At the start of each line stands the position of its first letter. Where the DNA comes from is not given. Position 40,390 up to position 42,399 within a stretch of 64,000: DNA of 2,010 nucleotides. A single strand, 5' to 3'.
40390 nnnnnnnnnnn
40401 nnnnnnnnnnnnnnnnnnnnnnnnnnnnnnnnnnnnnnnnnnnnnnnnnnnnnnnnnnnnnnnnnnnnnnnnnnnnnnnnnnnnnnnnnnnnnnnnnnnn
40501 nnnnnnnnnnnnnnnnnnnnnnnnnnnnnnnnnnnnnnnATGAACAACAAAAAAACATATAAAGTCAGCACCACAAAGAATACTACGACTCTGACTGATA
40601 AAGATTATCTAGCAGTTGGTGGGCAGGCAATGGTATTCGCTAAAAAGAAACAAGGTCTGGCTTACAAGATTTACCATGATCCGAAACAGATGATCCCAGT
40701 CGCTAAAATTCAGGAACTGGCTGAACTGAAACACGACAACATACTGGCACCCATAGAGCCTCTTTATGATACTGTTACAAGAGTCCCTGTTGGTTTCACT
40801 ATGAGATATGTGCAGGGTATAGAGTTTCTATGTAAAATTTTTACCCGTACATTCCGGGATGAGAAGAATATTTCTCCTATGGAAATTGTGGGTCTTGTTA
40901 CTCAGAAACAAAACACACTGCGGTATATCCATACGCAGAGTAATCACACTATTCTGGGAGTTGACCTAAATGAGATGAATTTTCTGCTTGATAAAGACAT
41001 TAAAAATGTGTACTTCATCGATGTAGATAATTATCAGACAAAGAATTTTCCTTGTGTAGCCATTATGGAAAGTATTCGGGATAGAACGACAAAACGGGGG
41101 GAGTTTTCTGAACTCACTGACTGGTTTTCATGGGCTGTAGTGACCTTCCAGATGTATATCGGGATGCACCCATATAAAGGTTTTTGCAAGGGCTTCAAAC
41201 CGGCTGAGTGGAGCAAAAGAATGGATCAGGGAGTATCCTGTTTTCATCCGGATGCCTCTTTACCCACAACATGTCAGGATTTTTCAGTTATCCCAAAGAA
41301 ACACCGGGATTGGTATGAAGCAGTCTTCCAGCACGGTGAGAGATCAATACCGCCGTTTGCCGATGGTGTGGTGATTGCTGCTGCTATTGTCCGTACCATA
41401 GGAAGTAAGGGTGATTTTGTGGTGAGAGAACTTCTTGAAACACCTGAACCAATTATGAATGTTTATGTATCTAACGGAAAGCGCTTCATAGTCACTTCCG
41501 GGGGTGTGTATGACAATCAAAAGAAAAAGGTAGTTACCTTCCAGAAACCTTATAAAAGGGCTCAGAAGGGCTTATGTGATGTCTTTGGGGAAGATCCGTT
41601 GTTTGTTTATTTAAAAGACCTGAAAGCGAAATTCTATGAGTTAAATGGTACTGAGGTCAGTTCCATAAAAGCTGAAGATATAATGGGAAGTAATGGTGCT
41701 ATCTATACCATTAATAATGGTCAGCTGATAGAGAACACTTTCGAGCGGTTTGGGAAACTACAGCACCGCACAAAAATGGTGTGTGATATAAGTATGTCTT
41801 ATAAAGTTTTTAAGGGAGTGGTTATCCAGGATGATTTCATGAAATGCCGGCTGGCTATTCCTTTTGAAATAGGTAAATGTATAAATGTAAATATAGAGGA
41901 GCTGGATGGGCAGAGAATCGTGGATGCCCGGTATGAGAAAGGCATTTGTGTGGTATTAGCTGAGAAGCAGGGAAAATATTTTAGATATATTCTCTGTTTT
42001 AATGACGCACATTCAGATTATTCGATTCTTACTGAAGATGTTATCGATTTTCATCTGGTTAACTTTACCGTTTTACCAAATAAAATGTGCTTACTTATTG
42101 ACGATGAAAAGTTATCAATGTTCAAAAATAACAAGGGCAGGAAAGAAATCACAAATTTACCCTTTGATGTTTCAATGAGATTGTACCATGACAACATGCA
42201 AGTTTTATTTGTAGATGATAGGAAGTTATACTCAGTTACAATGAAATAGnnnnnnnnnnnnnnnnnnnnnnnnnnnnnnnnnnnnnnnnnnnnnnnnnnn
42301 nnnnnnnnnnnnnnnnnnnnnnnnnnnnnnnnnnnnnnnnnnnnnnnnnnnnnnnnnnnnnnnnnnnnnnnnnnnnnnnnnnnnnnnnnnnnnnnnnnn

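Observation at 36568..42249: TerY-P-like triad (vWA protein, PP2C-like phosphatase, Ser/Thr-kinase-like protein) with an embedded SPFH protein and small membrane proteins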

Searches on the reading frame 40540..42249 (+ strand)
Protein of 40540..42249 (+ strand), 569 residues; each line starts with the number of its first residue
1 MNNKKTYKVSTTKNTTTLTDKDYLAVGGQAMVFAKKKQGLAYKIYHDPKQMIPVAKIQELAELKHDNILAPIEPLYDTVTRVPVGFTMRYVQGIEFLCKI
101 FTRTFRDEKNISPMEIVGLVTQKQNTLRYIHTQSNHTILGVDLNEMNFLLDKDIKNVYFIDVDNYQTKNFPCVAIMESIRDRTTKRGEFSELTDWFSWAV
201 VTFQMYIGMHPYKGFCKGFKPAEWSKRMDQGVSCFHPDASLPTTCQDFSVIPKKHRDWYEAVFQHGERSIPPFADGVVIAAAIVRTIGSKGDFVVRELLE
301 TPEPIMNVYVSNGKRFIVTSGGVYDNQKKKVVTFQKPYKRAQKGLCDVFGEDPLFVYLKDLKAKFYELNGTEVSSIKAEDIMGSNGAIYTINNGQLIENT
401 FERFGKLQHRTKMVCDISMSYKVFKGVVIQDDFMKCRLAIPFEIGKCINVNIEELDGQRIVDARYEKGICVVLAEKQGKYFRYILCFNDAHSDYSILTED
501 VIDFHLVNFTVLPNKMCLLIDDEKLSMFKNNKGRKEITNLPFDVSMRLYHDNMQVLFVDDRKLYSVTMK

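Call 3: search_protein_families(library=pfam, proteins=[window:40540-42249:+], max_evalue=0.1)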
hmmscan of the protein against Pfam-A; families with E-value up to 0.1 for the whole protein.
window:40540-42249:+ (569 aa): 1 family
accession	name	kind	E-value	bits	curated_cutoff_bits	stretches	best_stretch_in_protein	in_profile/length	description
PF00069.31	Pkinase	-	5.5e-05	23.1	31.7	1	55-213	47-198/263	Protein kinase domain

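Call 4: search_protein_families(library=padloc, proteins=[window:40540-42249:+], max_evalue=0.1)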
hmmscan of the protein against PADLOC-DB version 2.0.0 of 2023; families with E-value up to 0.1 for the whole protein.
window:40540-42249:+ (569 aa): 1 family
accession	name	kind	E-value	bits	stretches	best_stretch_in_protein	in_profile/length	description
PDLC04053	PD-T4-6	-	0.019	12.4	1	86-214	86-213/311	-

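Call 5: search_protein_families(library=phrogs, proteins=[window:40540-42249:+], max_evalue=0.01)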
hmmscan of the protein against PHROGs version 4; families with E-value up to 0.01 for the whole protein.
window:40540-42249:+ (569 aa): 0 families

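Call 6: search_protein_families(library=ncbifam, proteins=[window:40540-42249:+], max_evalue=0.01)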
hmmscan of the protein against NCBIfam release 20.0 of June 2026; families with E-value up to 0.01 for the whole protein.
window:40540-42249:+ (569 aa): 0 families

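Call 9: search_dna_similar(query=window:40540-42249:+, collection=phages, mode=protein, max_rows=30, max_evalue=0.001)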
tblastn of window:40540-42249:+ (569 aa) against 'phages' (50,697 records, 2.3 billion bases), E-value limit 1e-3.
Records with a match: 3; places in all: 3; records where one place covers at least 80% of the query: 2.
Best place of each record, by identity: <60% 3.
By first word of the organism name: uncultured 3.
By host as written in the record: - 3.
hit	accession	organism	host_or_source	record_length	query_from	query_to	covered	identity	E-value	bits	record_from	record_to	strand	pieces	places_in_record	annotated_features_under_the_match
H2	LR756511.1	uncultured phage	metagenomic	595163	22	569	96%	37.8%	4e-99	336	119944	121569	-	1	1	record has no annotation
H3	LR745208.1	uncultured phage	metagenomic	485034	22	569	96%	32.7%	3e-89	307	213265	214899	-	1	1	record has no annotation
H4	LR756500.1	uncultured phage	metagenomic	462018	24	300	49%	25.4%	1e-9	67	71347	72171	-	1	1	record has no annotation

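Call 11: get_annotated_region(hit=H2, flank=9000)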
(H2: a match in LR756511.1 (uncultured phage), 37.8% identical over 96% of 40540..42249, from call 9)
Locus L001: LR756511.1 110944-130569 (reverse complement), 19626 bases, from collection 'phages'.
description: uncultured phage genome assembly, chromosome: 1.
organism: uncultured phage (NCBI taxid 278008)
taxonomy: Viruses; environmental samples
host: -; source: metagenomic; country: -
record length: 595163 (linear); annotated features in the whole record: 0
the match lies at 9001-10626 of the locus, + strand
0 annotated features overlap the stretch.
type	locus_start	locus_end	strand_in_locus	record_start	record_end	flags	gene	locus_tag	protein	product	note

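Call 12: get_annotated_region(hit=H3, flank=9000)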
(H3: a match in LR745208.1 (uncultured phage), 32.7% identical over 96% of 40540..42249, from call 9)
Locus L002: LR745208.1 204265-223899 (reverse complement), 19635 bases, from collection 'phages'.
description: uncultured phage genome assembly, chromosome: 1.
organism: uncultured phage (NCBI taxid 278008)
taxonomy: Viruses; environmental samples
host: -; source: metagenomic; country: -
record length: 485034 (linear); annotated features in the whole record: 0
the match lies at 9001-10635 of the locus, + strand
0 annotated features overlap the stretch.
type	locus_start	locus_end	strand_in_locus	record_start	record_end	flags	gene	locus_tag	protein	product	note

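Call 13: get_annotated_region(hit=H4, flank=9000)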
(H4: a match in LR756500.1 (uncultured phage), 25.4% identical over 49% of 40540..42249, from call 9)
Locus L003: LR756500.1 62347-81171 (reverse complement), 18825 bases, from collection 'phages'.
description: uncultured phage genome assembly, chromosome: 1.
organism: uncultured phage (NCBI taxid 278008)
taxonomy: Viruses; environmental samples
host: -; source: metagenomic; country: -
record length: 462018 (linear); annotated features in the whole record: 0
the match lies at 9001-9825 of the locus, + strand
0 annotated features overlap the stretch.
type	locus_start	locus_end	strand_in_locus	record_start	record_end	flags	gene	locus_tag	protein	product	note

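Call 18: find_homologous_proteins(query=window:40540-42249:+, max_evalue=0.001)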
Query window:40540-42249:+ (569 aa): 949 proteins with E <= 0.001 among 4969 candidates; the best 120 are listed.
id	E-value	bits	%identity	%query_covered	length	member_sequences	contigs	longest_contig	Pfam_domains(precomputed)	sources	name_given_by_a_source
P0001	0.0e+0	1319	100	100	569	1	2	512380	-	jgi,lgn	jgi:hypothetical protein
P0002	0.0e+0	1102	83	100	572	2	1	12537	PF00069.32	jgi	-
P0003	0.0e+0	1087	80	100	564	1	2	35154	PF00069.32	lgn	-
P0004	0.0e+0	1074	80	100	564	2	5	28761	PF00069.32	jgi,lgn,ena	-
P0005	0.0e+0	1058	78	96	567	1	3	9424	PF00069.32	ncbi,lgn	-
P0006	0.0e+0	1028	76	100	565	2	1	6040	PF00069.32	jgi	-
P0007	0.0e+0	1020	77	99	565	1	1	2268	PF00069.32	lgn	-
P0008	0.0e+0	1018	76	100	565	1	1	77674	PF00069.32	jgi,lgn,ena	-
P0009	2.3e-278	943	72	99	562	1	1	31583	PF00069.32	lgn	-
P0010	5.5e-244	829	64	99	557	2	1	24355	PF00069.32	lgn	-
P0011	7.8e-239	812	63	99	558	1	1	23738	PF00069.32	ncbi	-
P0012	2.5e-237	807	61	100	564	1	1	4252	PF00069.32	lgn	-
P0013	2.0e-234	798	61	99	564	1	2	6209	PF00069.32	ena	-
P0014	3.0e-233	794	61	100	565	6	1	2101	PF00069.32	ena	-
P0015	3.4e-232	790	61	100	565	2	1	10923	PF00069.32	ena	-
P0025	1.6e-225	768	58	99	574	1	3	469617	PF00069.32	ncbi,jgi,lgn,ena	-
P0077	1.7e-151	524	44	99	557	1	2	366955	-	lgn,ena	-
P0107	4.2e-135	470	42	98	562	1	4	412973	PF00069.32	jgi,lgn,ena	-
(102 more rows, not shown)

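Call 19: find_encoding_contigs(protein=P0025, flank=8000, max_places=1)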
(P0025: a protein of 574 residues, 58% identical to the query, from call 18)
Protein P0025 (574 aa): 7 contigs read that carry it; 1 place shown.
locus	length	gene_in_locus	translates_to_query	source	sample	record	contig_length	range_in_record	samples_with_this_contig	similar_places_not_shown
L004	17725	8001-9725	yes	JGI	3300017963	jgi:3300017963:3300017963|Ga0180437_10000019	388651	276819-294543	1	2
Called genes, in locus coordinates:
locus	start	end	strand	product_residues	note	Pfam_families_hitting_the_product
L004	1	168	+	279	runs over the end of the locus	-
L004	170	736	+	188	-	-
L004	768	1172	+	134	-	PF22550:CesT_Tir_1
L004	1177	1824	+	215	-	PF04012:PspA_IM30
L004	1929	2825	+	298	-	PF00520:Ion_trans (weak), PF07885:Ion_trans_2, PF22614:Slo-like_RCK, PF02254:TrkA_N (weak)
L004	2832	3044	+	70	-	-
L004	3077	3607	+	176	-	-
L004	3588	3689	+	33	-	-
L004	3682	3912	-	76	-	PF00550:PP-binding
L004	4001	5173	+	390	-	PF17767:NAPRTase_N, PF04095:NAPRTase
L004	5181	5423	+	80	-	PF08279:HTH_11 (weak), PF12728:HTH_17 (weak)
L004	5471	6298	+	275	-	-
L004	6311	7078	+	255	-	-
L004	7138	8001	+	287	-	PF13672:PP2C_2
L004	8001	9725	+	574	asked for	PF00069:Pkinase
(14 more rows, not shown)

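Call 20: find_encoding_contigs(protein=P0077, flank=8000, max_places=1)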
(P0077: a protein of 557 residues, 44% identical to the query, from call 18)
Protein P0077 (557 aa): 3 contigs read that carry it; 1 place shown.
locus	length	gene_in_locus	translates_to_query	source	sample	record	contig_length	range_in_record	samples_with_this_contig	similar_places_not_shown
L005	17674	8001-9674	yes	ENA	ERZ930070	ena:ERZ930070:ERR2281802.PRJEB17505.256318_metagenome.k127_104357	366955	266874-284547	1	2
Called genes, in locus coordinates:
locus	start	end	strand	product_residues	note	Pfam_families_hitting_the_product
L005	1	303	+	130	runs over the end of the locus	-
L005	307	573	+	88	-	-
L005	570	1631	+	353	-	PF00478:IMPDH, PF01070:FMN_dh (weak)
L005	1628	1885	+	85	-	-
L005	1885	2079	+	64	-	-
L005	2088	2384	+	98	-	-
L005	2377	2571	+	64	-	-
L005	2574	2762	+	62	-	-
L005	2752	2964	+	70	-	-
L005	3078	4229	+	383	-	PF17767:NAPRTase_N, PF04095:NAPRTase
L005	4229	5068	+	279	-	PF02540:NAD_synthase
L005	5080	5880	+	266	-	-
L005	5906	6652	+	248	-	-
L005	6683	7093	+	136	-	-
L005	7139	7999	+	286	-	PF13672:PP2C_2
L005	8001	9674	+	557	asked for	-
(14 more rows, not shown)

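Call 21: find_encoding_contigs(protein=P0107, flank=8000, max_places=1)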
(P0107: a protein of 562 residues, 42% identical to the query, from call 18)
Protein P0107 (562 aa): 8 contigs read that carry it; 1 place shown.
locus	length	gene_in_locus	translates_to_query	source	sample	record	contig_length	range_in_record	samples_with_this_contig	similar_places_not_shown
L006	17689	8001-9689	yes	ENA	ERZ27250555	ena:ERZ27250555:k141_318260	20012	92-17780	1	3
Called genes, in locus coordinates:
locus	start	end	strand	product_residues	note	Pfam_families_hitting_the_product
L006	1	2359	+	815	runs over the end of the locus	?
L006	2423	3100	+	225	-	-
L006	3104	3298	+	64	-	-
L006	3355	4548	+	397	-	PF17767:NAPRTase_N, PF04095:NAPRTase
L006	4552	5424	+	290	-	PF02540:NAD_synthase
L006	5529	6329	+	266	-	-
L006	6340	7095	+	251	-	-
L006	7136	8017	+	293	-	PF13672:PP2C_2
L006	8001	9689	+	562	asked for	PF00069:Pkinase (faint)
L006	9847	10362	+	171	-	PF08719:NADAR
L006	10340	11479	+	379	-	PF01467:CTP_transf_like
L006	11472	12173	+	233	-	PF19368:WHD_AraR, PF21906:WHD_NrtR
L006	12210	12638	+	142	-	-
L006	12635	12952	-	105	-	-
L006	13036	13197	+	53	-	-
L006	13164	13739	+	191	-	PF00625:Guanylate_kin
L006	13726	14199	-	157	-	-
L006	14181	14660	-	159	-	-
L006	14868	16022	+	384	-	PF09511:RNA_lig_T4_1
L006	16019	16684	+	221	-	-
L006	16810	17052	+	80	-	-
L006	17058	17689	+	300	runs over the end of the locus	PF00149:Metallophos, PF12850:Metallophos_2 (weak)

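Call 23: find_encoding_contigs(protein=P0001, flank=10000, max_places=3)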
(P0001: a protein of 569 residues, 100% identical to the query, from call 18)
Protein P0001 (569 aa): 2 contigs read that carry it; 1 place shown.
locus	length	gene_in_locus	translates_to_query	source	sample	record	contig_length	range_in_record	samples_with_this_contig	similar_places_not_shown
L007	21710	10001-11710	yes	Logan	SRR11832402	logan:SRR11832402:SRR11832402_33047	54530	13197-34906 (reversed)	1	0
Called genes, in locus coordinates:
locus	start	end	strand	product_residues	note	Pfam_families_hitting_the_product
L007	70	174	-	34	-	-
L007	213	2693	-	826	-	PF17795:Vault_3 (faint), PF11978:MVP_shoulder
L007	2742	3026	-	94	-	-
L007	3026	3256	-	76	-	PF00550:PP-binding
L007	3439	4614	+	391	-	PF17767:NAPRTase_N, PF04095:NAPRTase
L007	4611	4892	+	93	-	-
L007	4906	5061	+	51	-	-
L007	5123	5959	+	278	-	-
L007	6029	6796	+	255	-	-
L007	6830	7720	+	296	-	PF13672:PP2C_2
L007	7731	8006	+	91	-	-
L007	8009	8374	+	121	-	-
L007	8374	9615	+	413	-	-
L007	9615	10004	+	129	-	-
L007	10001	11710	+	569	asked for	-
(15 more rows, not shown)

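Call 25: search_solved_structures(query=window:40540-42249:+, max_evalue=1, show_alignments=2)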
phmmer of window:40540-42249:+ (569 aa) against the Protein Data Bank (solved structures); distinct sequences matched with E-value up to 1: 15.
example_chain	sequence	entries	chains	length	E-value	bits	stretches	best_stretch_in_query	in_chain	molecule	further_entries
2w5a_A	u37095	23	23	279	4.6e-05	25.6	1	48-216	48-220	SERINE/THREONINE-PROTEIN KINASE NEK2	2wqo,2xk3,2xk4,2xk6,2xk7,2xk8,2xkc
2jav_A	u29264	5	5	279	4.7e-05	25.6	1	48-215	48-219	SERINE/THREONINE-PROTEIN KINASE NEK2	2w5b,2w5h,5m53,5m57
4a4x_A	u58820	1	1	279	8.7e-05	24.7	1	48-159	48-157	SERINE/THREONINE-PROTEIN KINASE NEK2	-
6tm5_Q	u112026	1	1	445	0.00013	24.1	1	48-215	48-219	Serine/threonine-protein kinase Nek2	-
6tm5_S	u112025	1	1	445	0.00013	24.1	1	48-215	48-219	Serine/threonine-protein kinase Nek2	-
2z7q_A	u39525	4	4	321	0.69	11.8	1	138-215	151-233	Ribosomal protein S6 kinase alpha-1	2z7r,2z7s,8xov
6g76_A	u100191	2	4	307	0.73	11.8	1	163-215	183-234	Ribosomal protein S6 kinase alpha-6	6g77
3ubd_A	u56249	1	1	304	0.74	11.7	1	138-215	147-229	Ribosomal protein S6 kinase alpha-3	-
4el9_A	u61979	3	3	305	0.75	11.7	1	138-215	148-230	Ribosomal protein S6 kinase alpha-3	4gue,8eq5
6g78_A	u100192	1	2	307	0.76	11.7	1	165-215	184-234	Ribosomal protein S6 kinase alpha-6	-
7opo_A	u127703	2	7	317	0.81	11.6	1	138-215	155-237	Ribosomal protein S6 kinase alpha-3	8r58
8xfy_A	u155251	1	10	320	0.82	11.6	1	138-215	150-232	Ribosomal protein S6 kinase alpha-3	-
4nus_A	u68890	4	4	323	0.83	11.6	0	138-215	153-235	Ribosomal protein S6 kinase alpha-3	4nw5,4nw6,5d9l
3g51_A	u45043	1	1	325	0.84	11.5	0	138-215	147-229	Ribosomal protein S6 kinase alpha-3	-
5d9k_A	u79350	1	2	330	0.87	11.5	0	138-215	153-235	Ribosomal protein S6 kinase alpha-3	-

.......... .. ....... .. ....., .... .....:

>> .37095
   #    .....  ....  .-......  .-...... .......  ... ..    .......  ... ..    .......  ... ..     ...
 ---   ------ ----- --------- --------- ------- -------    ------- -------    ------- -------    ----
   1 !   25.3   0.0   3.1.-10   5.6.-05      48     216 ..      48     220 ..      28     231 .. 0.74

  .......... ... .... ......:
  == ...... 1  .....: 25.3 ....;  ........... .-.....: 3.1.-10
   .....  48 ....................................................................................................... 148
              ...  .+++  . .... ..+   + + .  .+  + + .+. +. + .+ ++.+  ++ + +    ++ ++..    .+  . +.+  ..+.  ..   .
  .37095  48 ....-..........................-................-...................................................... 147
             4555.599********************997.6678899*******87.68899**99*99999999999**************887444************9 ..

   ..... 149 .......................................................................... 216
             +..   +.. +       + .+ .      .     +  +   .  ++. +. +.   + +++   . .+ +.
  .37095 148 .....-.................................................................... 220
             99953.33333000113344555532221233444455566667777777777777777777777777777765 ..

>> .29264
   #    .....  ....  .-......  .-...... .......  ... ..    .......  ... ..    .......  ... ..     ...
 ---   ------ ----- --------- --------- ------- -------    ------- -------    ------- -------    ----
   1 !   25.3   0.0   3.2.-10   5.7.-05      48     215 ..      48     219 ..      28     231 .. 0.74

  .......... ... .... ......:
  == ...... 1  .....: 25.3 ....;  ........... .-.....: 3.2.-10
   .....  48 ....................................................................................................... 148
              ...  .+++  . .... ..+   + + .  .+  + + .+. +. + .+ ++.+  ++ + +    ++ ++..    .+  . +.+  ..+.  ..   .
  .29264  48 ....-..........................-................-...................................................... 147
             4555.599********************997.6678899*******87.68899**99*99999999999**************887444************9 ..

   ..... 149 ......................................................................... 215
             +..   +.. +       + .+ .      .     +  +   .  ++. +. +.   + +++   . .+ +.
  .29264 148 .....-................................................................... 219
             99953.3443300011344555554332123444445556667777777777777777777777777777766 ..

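Call 28: find_related_loci(query=A1, collection=viral_contigs, flank=10000)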
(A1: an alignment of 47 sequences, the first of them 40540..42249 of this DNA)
Query A1 (569 aa) in viral_contigs; peptide patterns used: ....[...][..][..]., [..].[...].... (x = any residue, [..] = any of these).
127 stretches matched a pattern; 95 encode a relative of the query (tblastn E <= 1e-3); the best 80 are kept; 80 distinct loci.
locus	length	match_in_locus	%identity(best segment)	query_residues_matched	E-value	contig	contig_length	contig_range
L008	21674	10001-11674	60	3-569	0e+0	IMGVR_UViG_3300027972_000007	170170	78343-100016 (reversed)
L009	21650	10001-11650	55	13-569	0e+0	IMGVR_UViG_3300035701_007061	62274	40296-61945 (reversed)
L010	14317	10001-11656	52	4-566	0e+0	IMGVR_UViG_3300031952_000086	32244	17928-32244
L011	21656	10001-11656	52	4-566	0e+0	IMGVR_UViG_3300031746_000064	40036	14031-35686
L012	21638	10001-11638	52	17-568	0e+0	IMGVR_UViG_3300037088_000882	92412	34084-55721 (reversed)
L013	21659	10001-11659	45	13-568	7e-149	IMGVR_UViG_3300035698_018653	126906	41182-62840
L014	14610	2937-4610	43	4-569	2e-148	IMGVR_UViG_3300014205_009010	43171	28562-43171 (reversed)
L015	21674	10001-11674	41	4-569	2e-133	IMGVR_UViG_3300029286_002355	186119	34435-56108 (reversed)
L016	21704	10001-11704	40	1-569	7e-127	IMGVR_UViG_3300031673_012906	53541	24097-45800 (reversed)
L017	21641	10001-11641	39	17-567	2e-124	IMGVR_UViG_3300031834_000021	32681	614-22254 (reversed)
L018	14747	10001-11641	39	17-567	2e-124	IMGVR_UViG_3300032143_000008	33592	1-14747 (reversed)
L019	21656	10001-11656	39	17-569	5e-121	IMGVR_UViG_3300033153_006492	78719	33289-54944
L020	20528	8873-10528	39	17-569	5e-121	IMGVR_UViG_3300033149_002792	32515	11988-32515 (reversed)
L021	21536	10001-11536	40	17-528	7e-118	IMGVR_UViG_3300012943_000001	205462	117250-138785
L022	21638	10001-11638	37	9-569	3e-115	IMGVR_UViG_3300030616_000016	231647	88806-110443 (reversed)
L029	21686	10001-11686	37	9-564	2e-99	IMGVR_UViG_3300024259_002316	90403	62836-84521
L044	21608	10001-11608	34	15-537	4e-88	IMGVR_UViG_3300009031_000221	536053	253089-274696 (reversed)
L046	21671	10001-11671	34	8-569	3e-87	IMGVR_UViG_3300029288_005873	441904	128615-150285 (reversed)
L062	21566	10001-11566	32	9-528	3e-81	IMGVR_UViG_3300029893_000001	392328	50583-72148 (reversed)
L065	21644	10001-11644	31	16-569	6e-80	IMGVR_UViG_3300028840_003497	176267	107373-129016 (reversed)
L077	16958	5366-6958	30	18-567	3e-71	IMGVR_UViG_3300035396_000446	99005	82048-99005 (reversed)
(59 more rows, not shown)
